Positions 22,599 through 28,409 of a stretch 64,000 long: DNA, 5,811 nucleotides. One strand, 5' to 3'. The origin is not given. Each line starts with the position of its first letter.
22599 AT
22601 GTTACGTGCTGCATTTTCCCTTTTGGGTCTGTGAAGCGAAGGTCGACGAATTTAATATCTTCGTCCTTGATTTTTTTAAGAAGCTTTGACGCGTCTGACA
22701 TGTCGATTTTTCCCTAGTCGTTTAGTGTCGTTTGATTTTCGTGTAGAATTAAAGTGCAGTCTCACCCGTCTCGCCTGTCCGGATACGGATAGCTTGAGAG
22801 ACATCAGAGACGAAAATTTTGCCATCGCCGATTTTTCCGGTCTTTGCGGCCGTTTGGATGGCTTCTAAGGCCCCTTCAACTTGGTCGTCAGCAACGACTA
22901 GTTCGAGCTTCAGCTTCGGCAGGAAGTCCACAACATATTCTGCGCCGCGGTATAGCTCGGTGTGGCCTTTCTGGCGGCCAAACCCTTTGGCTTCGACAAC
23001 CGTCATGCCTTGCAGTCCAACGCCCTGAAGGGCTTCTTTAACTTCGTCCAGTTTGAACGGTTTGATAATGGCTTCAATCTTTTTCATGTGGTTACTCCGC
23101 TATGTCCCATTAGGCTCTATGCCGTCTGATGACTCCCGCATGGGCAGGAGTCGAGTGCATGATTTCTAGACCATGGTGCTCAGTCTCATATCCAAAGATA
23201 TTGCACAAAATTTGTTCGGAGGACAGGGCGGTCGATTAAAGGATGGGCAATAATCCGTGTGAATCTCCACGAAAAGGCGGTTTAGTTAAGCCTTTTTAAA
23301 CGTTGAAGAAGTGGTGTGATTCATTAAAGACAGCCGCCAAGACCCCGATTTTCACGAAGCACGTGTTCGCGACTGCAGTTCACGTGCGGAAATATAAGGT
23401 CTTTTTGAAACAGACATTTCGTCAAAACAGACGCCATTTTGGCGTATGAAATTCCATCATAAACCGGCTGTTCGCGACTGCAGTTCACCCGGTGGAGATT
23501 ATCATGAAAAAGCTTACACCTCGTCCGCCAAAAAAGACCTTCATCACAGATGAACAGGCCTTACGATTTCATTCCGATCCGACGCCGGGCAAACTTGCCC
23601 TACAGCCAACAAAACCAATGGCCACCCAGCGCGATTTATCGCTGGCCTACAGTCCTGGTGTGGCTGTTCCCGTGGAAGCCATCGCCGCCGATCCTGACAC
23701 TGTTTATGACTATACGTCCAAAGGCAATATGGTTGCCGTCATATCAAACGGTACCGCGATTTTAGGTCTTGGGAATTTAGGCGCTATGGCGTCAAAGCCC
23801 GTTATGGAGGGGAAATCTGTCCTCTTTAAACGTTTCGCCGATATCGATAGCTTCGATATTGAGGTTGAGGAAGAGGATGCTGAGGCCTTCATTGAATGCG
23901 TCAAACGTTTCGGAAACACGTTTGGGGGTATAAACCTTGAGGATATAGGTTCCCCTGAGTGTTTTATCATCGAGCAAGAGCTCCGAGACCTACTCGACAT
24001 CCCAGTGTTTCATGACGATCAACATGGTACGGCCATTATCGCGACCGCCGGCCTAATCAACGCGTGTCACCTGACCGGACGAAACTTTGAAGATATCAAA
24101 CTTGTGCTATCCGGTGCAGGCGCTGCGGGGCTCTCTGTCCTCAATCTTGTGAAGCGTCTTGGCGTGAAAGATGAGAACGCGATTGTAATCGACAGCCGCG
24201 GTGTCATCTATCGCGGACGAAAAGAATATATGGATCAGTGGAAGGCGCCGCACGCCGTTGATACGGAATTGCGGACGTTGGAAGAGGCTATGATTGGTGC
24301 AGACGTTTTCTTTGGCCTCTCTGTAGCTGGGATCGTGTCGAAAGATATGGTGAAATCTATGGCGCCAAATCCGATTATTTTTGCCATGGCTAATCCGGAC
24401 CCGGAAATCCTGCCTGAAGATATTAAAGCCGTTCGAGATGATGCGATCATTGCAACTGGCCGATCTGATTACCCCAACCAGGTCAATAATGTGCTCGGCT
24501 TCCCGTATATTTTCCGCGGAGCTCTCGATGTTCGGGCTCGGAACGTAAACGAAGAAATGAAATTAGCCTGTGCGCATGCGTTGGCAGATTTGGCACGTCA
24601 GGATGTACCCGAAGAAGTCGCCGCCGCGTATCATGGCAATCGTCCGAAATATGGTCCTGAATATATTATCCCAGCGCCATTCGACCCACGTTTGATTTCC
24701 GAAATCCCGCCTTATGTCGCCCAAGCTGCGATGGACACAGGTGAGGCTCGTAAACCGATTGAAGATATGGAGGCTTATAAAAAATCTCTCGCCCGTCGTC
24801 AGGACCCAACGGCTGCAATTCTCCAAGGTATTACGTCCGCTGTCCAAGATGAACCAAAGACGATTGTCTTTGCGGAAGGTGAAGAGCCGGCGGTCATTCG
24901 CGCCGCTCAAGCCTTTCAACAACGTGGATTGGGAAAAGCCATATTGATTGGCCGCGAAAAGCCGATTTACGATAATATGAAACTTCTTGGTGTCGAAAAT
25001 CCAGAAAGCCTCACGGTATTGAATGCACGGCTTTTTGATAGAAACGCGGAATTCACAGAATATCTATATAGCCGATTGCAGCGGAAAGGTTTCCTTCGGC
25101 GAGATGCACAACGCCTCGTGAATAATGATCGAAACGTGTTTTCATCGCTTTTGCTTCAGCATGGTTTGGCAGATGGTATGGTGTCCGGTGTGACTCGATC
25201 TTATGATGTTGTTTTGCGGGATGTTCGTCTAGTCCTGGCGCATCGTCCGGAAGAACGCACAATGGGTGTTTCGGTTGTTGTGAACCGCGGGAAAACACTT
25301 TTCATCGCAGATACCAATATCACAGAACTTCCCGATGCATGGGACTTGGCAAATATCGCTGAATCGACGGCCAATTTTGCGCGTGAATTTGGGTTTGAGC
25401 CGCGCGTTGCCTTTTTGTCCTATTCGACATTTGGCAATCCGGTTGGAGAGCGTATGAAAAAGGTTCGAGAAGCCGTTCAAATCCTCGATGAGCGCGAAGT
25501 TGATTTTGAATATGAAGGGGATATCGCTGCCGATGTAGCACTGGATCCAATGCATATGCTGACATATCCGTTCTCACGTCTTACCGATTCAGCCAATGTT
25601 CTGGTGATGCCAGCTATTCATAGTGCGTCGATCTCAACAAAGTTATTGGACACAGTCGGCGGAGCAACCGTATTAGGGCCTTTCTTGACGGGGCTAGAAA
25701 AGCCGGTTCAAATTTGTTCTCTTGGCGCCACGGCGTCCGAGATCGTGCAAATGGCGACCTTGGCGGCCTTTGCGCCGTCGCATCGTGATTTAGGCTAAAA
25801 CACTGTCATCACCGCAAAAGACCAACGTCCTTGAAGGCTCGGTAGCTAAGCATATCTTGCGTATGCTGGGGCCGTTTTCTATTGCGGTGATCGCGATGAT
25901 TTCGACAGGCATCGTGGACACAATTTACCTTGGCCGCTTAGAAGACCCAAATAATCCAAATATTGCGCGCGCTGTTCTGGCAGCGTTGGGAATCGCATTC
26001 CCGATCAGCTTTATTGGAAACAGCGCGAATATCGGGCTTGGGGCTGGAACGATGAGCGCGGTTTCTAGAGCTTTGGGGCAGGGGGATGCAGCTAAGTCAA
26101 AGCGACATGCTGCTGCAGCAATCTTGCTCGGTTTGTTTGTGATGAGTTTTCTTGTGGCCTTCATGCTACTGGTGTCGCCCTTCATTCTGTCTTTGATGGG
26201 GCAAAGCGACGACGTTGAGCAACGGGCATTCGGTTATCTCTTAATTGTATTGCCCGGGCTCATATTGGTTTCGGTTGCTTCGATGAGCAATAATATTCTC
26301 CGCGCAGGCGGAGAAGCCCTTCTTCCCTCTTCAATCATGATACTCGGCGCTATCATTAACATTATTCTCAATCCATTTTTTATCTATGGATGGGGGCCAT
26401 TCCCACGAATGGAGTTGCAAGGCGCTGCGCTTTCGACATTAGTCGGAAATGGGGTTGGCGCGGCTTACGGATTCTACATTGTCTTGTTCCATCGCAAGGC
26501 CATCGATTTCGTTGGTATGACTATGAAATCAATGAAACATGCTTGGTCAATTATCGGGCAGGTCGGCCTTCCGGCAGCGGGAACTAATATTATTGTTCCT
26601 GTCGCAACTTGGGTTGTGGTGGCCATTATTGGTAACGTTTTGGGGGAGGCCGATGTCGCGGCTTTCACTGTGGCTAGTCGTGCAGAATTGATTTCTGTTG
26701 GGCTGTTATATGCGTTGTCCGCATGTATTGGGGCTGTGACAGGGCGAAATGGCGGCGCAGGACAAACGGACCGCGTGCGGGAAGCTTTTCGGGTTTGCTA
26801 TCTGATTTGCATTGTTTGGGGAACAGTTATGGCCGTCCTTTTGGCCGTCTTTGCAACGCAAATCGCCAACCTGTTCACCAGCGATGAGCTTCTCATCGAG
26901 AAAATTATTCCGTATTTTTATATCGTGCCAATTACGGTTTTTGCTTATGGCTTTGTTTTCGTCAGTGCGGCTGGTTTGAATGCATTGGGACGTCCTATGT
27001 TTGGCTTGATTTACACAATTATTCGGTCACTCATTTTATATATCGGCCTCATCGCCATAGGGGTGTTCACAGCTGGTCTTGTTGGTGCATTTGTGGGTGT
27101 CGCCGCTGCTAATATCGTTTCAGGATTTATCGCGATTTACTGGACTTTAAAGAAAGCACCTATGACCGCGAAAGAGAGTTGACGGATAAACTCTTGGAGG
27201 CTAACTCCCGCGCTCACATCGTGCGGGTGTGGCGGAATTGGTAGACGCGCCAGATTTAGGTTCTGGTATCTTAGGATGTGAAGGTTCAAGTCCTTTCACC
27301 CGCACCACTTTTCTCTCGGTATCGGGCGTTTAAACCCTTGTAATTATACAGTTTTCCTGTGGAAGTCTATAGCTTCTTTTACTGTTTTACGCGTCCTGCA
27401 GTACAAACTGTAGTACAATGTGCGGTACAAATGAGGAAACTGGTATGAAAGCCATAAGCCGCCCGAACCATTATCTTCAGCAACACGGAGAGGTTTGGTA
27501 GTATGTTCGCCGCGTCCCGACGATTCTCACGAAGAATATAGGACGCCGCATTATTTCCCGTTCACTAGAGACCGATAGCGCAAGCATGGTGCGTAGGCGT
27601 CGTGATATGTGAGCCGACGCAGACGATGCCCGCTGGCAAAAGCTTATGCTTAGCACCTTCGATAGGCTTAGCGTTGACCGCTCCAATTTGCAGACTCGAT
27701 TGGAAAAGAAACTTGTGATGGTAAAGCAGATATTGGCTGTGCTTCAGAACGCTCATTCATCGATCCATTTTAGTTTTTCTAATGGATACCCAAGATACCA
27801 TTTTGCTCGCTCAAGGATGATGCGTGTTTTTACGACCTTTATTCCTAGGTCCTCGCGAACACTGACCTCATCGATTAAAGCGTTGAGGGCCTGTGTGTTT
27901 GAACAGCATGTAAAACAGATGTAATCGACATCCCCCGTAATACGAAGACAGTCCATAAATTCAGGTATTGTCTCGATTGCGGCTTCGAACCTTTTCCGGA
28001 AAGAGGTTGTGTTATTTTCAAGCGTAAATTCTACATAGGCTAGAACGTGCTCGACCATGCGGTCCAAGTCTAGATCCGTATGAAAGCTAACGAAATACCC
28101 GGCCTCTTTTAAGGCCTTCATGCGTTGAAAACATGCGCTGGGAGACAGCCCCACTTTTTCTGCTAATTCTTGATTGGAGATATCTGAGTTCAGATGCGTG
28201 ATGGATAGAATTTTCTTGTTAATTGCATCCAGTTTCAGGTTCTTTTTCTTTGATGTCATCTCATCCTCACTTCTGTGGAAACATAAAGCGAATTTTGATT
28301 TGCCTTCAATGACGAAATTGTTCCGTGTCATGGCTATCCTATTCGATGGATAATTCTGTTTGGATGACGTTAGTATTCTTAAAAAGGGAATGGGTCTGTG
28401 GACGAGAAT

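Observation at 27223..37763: Decayed tRNA-Leu-anchored island with an integrase relic and an att-like direct repeat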

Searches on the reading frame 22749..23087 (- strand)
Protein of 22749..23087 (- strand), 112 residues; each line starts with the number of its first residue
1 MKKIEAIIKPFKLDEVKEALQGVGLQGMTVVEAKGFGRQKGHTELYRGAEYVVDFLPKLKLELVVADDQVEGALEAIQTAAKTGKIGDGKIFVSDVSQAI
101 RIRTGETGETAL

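Call 85: find_encoding_contigs(protein=window:22749-23087:-, flank=10000, max_places=10)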
Protein window:22749-23087:- (112 aa): 7 contigs read that carry it; 7 places shown.
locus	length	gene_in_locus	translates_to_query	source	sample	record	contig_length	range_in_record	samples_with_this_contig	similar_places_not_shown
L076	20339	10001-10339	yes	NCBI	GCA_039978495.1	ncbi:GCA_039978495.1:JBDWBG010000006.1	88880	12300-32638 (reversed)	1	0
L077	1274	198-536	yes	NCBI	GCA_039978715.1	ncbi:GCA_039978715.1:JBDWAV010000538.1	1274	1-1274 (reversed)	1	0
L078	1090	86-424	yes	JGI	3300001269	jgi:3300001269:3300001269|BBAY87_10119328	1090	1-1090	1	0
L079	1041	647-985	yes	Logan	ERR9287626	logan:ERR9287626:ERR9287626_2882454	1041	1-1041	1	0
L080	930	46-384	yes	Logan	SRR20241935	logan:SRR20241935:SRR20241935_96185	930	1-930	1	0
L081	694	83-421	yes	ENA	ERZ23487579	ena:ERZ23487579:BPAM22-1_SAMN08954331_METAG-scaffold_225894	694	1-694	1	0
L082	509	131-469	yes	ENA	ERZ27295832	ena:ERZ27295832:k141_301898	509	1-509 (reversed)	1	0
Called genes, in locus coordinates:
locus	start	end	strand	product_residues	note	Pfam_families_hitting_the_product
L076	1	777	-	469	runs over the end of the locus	PF12697:Abhydrolase_6 (weak)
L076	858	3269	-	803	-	PF07715:Plug, PF00593:TonB_dep_Rec_b-barrel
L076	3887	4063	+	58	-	-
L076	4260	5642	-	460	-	PF20172:DUF6538, PF00589:Phage_integrase (faint)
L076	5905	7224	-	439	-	PF01554:MatE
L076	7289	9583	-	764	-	PF00390:malic, PF03949:Malic_M, PF01515:PTA_PTB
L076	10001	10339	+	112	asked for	PF00543:P-II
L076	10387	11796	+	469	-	PF03951:Gln-synt_N, PF00120:Gln-synt_C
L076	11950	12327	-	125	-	PF00583:Acetyltransf_1, PF13508:Acetyltransf_7 (weak)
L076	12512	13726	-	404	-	PF07690:MFS_1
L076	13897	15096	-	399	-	PF01244:Peptidase_M19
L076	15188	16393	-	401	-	PF01244:Peptidase_M19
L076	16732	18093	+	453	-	PF13400:Tad (weak), PF13519:VWA_2 (faint), PF00092:VWA (faint)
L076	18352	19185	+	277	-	-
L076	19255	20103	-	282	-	PF02567:PhzC-PhzF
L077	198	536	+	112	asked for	PF00543:P-II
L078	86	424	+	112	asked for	PF00543:P-II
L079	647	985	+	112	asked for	PF00543:P-II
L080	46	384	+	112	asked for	PF00543:P-II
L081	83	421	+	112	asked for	PF00543:P-II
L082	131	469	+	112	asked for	PF00543:P-II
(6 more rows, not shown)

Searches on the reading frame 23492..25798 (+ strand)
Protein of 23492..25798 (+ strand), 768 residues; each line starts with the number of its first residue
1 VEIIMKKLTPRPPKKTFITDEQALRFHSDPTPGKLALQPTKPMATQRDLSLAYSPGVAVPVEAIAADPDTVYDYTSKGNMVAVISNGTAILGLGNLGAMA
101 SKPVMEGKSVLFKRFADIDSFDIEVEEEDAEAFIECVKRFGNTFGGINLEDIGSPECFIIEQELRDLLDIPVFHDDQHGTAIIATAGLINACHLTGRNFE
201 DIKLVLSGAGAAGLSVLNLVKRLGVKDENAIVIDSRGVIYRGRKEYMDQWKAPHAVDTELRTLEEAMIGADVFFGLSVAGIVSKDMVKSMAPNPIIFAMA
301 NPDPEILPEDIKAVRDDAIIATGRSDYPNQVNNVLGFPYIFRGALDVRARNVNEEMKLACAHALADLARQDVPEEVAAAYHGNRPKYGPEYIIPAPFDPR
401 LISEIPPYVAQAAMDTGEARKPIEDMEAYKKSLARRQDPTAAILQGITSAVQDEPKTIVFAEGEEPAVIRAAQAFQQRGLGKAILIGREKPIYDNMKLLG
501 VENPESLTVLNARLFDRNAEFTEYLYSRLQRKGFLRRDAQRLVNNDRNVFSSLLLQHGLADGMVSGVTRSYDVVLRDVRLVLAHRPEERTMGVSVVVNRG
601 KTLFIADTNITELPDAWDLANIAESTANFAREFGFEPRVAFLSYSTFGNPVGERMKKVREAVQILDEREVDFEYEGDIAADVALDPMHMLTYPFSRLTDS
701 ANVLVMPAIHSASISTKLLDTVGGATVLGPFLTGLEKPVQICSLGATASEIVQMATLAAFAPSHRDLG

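Call 6: search_protein_families(library=pfam, proteins=[window:23492-25798:+])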
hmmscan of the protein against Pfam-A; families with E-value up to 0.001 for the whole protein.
window:23492-25798:+ (768 aa): 3 families
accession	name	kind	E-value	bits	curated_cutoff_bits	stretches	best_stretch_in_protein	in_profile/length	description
PF01515.24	PTA_PTB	-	3.4e-84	283.4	24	1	443-759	2-319/319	Phosphate acetyl/butaryl transferase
PF00390.24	malic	-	4.7e-27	95.4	23.1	1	34-165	3-182/182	Malic enzyme, N-terminal domain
PF03949.21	Malic_M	-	1.9e-23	83.6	23.5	1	179-374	3-231/258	Malic enzyme, NAD binding domain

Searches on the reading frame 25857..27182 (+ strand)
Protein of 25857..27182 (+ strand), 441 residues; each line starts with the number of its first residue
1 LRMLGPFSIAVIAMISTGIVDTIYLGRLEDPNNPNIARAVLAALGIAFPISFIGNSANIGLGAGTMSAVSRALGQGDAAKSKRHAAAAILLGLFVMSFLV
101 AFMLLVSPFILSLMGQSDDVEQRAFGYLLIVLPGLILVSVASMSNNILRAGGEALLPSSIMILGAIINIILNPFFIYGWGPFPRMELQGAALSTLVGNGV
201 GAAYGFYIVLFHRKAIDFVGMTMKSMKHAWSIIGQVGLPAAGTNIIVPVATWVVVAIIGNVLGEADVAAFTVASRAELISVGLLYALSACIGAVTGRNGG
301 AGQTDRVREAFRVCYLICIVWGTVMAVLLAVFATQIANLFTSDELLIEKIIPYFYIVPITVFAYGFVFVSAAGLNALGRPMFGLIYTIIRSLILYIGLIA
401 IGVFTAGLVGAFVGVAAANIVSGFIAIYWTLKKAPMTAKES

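Call 6: search_protein_families(library=pfam, proteins=[window:25857-27182:+])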
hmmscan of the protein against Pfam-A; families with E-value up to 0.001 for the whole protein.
window:25857-27182:+ (441 aa): 1 family
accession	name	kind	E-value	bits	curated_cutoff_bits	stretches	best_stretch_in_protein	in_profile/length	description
PF01554.23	MatE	-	5.1e-42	143.7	24.9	2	6-173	1-160/161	MatE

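Call 12: find_related_loci(query=window:25857-27182:+, collection=genome_contigs, flank=10000)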
Query window:25857-27182:+ (441 aa) in genome_contigs; peptide patterns used: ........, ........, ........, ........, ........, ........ (x = any residue, [..] = any of these).
89 stretches matched a pattern; 15 encode a relative of the query (tblastn E <= 1e-3); 15 distinct loci.
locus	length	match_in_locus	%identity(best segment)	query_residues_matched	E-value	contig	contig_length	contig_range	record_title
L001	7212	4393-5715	92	1-441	0e+0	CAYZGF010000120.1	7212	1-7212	MAG TPA_asm: uncultured Algimonas sp. isolate SRP268394_co2_9 genome assembly, contig: NODE_14772_length_7212_cov_4.8277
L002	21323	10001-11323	91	1-441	0e+0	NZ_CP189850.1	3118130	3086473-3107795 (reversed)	Litorimonas sp. WD9-15 chromosome, complete genome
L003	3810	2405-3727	91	1-441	0e+0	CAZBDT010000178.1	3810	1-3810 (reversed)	MAG TPA_asm: uncultured Algimonas sp. isolate SRP268394_co2_202 genome assembly, contig: NODE_30012_length_3810_cov_4.89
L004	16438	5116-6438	89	1-441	0e+0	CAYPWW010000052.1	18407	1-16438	MAG TPA_asm: uncultured Algimonas sp. isolate SRP268394_co1_49 genome assembly, contig: NODE_5083_length_18407_cov_5.928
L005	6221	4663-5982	84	2-441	0e+0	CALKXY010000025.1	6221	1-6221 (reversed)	MAG: uncultured Caulobacterales bacterium isolate H3_Bin_METABAT__72_1 genome assembly, contig: c_000001123754, whole ge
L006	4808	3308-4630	81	1-441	0e+0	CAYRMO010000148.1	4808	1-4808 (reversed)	MAG TPA_asm: uncultured Algimonas sp. isolate binchicken_co385_103 genome assembly, contig: NODE_15298_length_4808_cov_8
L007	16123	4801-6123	84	1-441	0e+0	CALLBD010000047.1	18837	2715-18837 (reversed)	MAG: uncultured Caulobacterales bacterium isolate L4_Bin_Bin_68_2 genome assembly, contig: c_000001639564, whole genome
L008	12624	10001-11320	81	2-441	0e+0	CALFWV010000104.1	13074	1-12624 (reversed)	MAG: uncultured Caulobacterales bacterium isolate L1_Bin_Bin_12_1 genome assembly, contig: c_000000148317, whole genome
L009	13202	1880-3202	80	1-441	0e+0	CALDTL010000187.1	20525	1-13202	MAG: uncultured Caulobacterales bacterium isolate L3_Bin_Bin_83_sub_1 genome assembly, contig: c_000000373923, whole gen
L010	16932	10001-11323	72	1-441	0e+0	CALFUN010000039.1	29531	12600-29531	MAG: uncultured Caulobacterales bacterium isolate H4_Bin_Bin_166_1_1 genome assembly, contig: c_000000356356, whole geno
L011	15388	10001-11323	71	1-441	0e+0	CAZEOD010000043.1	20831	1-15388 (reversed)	MAG TPA_asm: uncultured Caulobacterales bacterium isolate SRP268394_co2_140 genome assembly, contig: NODE_3861_length_20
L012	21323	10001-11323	68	1-441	0e+0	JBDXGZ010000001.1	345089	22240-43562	MAG: Maricaulaceae bacterium isolate CB.55.F.D4_76_43 CB_55_F_D4_76_43_000000000001, whole genome shotgun sequence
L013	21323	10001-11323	73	1-441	0e+0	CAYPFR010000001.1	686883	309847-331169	MAG TPA_asm: uncultured Caulobacterales bacterium isolate SRP268394_co1_140 genome assembly, contig: NODE_1_length_68688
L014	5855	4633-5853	71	1-407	0e+0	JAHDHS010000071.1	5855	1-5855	MAG: Hellea sp. isolate MAG-75 ND_6989, whole genome shotgun sequence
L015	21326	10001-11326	62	1-441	4e-174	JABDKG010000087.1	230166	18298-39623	MAG: Hellea sp. isolate SS_bin_43 k127_3877812, whole genome shotgun sequence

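Call 19: search_protein_families(library=pfam, proteins=[L002:12416-17611:-, L002:17608-18825:-, L004:6575-7954:-, L004:7809-8867:+, L004:8911-9792:-, L004:9776-11302:-, L007:6458-8104:-, L007:8328-9059:-, L009:7729-9381:-, L009:9353-13186:-], max_evalue=0.00001)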
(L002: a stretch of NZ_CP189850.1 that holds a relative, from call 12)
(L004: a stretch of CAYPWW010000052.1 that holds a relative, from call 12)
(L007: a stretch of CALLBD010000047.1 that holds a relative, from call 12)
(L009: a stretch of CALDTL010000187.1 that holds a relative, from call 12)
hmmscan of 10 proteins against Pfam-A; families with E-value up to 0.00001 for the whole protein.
L002:12416-17611:- (1731 aa): 5 families
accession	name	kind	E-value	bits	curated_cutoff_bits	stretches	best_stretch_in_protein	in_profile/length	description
PF13086.12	AAA_11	-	2e-16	61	27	2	643-704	5-74/257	AAA domain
PF13087.12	AAA_12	-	3.9e-16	59.6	27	1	1356-1578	6-193/195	AAA domain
PF13195.11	DUF4011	-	3.6e-10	40.5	22.2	1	269-421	1-155/158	Protein of unknown function (DUF4011)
PF18741.7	MTES_1575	-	1.9e-09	37.9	38.2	1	1643-1728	7-92/96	REase_MTES_1575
PF13245.12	AAA_19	-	3.4e-06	27.7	25.1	0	646-702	3-61/134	AAA domain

L002:17608-18825:- (405 aa): 1 family
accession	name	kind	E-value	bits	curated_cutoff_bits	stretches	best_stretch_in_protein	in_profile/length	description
PF01435.24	Peptidase_M48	-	8.7e-07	29.4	20.3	0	62-137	5-82/186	Peptidase family M48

L004:6575-7954:- (459 aa): 1 family
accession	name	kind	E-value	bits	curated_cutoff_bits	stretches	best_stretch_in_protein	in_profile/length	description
PF07063.19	HGLS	-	2.4e-125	419.3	25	1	89-419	1-386/386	2-oxoadipate dioxygenase/decarboxylase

L004:7809-8867:+ (352 aa): 2 families
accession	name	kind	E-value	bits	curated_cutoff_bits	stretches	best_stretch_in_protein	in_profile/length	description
PF16653.10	Sacchrp_dh_C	-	1.9e-20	74.5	31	1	116-337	1-248/265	Saccharopine dehydrogenase C-terminal domain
PF03435.24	Sacchrp_dh_NADP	-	1.6e-08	35.4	25.1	1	4-91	1-98/129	Saccharopine dehydrogenase NADP binding domain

L004:8911-9792:- (293 aa): 2 families
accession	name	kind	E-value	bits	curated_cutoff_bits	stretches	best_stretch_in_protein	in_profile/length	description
PF01729.25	QRPTase_C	-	2.1e-59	200.5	23.1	1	122-291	1-169/169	Quinolinate phosphoribosyl transferase, C-terminal domain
PF02749.22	QRPTase_N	-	7.2e-19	68.2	27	1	35-120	1-82/82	Quinolinate phosphoribosyl transferase, N-terminal domain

L004:9776-11302:- (508 aa): 3 families
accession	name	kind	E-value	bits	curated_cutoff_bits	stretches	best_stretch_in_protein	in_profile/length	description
PF00890.30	FAD_binding_2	-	4.3e-81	273.7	20.4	1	16-385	2-414/414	FAD binding domain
PF02910.25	Succ_DH_flav_C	-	3.1e-13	50.2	20.8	1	465-495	61-91/130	Fumarate reductase flavoprotein C-term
PF01266.30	DAO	-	1.5e-06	28.5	27.9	1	16-136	2-108/353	FAD dependent oxidoreductase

L007:6458-8104:- (548 aa): 0 families

L007:8328-9059:- (243 aa): 2 families
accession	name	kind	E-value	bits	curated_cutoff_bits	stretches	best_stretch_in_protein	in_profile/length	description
PF00535.33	Glycos_transf_2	-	6.5e-23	81.9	23.3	1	8-137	2-132/168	Glycosyl transferase family 2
PF13641.12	Glyco_tranf_2_3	-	4.5e-07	30.6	27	1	6-113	3-123/230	Glycosyltransferase like family 2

L009:7729-9381:- (550 aa): 4 families
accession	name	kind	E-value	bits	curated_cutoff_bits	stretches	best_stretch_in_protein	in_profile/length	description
PF24947.1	PGM1_C_vert_fung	-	8.1e-44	149.7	27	1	416-547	1-138/138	Phosphoglucomutase-1, C-terminal domain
PF02878.22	PGM_PMM_I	-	1.4e-36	125.6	22.5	1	22-160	2-136/138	Phosphoglucomutase/phosphomannomutase, alpha/beta/alpha domain I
PF02880.22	PGM_PMM_III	-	1.3e-25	90.2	20.7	1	302-414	2-115/115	Phosphoglucomutase/phosphomannomutase, alpha/beta/alpha domain III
PF02879.22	PGM_PMM_II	-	4e-15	56.7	29.3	1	192-293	2-99/103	Phosphoglucomutase/phosphomannomutase, alpha/beta/alpha domain II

L009:9353-13186:- (1277 aa): 3 families
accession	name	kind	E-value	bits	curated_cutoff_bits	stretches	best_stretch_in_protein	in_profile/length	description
PF02446.23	Glyco_hydro_77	-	1.3e-96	324.8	25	1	757-1250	3-460/465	4-alpha-glucanotransferase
PF02922.24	CBM_48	-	1.2e-18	67.6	22.4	1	15-103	1-83/83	Carbohydrate-binding module 48 (Isoamylase N-terminal domain)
PF00128.31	Alpha-amylase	-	3.9e-17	63.1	22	1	183-277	13-95/446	Alpha amylase, catalytic domain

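Call 32: search_protein_families(library=pfam, proteins=[L008:11831-12406:+], max_evalue=0.01)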
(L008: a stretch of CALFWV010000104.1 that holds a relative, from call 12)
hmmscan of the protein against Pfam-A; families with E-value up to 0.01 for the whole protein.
L008:11831-12406:+ (191 aa): 0 families

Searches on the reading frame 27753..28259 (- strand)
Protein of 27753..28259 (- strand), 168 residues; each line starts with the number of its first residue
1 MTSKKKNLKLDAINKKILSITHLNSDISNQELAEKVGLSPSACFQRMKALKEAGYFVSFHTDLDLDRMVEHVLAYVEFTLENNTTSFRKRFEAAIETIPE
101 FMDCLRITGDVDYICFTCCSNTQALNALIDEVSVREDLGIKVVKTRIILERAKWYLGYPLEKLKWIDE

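Call 6: search_protein_families(library=pfam, proteins=[window:27753-28259:-])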
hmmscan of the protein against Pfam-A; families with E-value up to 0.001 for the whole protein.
window:27753-28259:- (168 aa): 3 families
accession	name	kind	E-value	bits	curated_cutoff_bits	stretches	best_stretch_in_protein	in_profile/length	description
PF13412.12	HTH_24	-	2e-14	53.3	21.9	1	10-55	1-46/48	Winged helix-turn-helix DNA-binding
PF13404.12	HTH_AsnC-type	-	1.9e-11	44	27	1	10-51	1-42/42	AsnC-type helix-turn-helix domain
PF01037.27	AsnC_trans_reg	-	6.1e-11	42.5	25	1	78-150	3-72/73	Lrp/AsnC ligand binding domain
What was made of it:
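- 27753..28259 (-): Lrp/AsnC-family regulator, first gene of the six-gene block. Pfam HTH_24, HTH_AsnC-type and AsnC_trans_reg (call 6).
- Checked: Lrp/AsnC occupies 27753-28259 on the - strand (call 6).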
